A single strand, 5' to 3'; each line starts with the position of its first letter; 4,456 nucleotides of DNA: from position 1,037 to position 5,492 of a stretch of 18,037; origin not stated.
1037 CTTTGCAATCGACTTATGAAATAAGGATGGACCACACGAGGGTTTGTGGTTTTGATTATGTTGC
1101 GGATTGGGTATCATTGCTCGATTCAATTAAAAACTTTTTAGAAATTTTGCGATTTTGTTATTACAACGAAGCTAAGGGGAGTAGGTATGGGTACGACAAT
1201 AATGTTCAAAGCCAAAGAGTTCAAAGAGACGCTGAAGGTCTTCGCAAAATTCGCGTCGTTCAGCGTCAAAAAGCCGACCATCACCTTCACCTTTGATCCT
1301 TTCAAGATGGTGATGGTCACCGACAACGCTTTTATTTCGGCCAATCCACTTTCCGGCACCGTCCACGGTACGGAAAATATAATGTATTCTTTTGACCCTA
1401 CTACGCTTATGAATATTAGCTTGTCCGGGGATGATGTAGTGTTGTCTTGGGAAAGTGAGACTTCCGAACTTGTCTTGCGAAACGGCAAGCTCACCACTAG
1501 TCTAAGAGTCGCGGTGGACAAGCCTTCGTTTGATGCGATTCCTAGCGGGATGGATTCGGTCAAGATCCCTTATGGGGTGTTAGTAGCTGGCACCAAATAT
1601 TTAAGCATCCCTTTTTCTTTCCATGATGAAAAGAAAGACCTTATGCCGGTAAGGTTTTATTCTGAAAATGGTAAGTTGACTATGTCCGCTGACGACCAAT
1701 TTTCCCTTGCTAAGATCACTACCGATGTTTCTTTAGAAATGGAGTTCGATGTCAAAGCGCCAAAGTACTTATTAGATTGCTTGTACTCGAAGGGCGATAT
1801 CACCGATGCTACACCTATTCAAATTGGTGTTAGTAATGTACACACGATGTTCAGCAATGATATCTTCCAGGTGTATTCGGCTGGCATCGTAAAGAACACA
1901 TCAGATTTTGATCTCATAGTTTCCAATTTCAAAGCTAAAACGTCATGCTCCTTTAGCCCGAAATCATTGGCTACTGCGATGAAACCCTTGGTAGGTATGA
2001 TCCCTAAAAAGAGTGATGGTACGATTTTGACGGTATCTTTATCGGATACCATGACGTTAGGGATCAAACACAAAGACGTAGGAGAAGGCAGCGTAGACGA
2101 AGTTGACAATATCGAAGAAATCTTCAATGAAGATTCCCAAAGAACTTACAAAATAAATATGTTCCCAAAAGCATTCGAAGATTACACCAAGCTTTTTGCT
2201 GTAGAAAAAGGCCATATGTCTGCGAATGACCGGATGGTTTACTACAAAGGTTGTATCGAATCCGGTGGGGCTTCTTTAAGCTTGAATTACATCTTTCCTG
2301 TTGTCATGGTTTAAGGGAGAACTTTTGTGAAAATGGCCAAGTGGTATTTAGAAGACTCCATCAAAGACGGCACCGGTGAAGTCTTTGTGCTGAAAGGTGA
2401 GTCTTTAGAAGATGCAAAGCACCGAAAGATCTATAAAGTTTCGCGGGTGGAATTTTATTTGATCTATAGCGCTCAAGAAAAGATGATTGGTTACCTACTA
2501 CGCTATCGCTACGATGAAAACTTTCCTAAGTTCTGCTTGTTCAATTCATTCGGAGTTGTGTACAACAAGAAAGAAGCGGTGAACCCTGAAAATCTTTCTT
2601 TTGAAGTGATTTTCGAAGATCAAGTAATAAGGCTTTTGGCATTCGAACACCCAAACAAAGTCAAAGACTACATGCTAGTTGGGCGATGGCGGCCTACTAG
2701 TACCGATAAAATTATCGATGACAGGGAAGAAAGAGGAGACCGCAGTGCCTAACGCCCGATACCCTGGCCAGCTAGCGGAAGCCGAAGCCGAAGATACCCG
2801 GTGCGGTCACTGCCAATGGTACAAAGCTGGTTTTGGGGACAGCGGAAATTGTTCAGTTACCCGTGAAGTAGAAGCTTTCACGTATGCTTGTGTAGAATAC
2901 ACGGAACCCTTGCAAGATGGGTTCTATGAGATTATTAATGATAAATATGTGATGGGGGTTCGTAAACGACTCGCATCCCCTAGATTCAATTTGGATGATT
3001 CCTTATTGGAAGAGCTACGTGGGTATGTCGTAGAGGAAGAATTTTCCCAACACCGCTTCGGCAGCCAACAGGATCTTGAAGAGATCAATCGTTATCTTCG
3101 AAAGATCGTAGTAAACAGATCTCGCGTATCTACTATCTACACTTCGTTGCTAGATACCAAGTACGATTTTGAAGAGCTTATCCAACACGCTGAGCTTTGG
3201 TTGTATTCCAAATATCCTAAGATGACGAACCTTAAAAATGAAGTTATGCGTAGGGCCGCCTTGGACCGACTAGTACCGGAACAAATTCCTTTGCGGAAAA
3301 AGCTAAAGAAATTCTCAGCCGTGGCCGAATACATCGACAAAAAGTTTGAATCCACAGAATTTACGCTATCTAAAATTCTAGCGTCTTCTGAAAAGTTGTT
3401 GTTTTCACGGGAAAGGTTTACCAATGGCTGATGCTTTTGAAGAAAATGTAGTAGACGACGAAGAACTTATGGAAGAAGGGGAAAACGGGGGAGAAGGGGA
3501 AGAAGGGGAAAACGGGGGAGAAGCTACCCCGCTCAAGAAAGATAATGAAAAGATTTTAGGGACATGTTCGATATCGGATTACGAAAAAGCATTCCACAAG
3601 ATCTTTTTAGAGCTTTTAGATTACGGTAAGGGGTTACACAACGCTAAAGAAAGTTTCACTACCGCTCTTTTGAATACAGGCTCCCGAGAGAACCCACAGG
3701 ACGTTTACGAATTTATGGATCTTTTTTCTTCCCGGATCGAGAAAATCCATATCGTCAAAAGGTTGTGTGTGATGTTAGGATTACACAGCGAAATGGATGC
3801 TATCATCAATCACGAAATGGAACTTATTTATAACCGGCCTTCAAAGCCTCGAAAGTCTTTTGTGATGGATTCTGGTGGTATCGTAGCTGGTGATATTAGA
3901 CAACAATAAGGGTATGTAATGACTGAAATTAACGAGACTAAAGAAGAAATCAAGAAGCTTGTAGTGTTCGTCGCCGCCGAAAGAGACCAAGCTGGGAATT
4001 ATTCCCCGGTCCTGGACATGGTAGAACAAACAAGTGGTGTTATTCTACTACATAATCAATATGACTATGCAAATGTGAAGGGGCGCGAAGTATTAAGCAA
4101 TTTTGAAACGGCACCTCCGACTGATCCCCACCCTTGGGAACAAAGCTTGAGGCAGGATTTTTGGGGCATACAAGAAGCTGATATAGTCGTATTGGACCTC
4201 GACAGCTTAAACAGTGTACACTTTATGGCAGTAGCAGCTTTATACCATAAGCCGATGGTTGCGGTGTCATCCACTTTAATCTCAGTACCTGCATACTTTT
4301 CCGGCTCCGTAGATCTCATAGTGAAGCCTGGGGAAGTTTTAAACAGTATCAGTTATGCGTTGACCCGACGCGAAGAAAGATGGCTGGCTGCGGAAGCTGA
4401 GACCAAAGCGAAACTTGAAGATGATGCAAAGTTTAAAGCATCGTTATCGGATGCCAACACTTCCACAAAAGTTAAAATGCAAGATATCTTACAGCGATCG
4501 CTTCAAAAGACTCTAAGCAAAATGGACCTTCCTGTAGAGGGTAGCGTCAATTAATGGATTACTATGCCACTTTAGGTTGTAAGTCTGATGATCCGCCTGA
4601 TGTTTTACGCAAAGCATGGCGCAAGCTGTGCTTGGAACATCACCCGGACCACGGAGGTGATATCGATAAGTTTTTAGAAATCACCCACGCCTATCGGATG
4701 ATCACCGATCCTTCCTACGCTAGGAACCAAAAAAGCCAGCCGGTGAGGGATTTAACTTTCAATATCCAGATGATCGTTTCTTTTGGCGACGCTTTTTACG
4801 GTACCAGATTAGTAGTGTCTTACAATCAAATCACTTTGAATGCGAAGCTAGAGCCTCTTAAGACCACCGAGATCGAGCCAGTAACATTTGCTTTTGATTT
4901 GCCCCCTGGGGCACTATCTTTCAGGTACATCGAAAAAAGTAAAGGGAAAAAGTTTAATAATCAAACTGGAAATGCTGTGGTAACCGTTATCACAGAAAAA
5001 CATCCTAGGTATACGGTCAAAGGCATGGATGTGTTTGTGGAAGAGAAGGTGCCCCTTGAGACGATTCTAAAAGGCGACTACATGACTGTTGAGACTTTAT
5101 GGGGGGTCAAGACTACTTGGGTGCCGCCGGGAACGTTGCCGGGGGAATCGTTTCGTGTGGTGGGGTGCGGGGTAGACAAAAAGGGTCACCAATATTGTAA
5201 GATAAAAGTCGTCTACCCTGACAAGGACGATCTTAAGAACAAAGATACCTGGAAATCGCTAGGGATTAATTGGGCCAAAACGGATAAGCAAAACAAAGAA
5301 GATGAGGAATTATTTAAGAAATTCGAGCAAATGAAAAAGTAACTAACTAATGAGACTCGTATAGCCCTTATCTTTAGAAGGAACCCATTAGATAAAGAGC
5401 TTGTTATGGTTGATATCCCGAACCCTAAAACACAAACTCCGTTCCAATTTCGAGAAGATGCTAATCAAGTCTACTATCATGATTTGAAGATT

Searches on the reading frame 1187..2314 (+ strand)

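Call 7: search_protein_families(library=phrogs, proteins=[window:1187-2314:+], max_evalue=0.01)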
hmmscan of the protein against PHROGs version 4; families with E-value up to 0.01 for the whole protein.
window:1187-2314:+ (375 aa): 1 family
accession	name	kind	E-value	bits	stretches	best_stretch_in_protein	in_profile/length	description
phrog_947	-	DNA, RNA and nucleotide metabolism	1.6e-08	34.9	1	80-310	83-308/368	DNA polymerase processivity factor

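Call 8: search_protein_families(library=pfam, proteins=[window:1187-2314:+], max_evalue=0.01)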
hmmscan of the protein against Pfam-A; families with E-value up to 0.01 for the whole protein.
window:1187-2314:+ (375 aa): 0 families

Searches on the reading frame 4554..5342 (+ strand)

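Call 7: search_protein_families(library=phrogs, proteins=[window:4554-5342:+], max_evalue=0.01)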
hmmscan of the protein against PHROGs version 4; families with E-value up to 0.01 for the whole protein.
window:4554-5342:+ (262 aa): 5 families
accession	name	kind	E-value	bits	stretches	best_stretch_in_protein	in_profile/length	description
phrog_14336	-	unknown function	2.9e-22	80.5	2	135-238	240-347/363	-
phrog_13942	-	unknown function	4.1e-05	24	1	6-53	20-67/336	-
phrog_15863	-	unknown function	0.00026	21.4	1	17-51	158-194/312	-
phrog_2778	-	unknown function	0.00029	21.7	1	2-56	36-92/239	-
phrog_9210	-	unknown function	0.0035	18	1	7-47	155-196/204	-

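Call 8: search_protein_families(library=pfam, proteins=[window:4554-5342:+], max_evalue=0.01)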
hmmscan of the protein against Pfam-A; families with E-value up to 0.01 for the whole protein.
window:4554-5342:+ (262 aa): 2 families
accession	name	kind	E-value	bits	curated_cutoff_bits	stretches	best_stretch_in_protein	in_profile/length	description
PF01556.23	DnaJ_C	-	1.5e-15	58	26.6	1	71-222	3-152/152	DnaJ C terminal domain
PF00226.36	DnaJ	-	1.1e-09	38.7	27.8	1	2-54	1-57/63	DnaJ domain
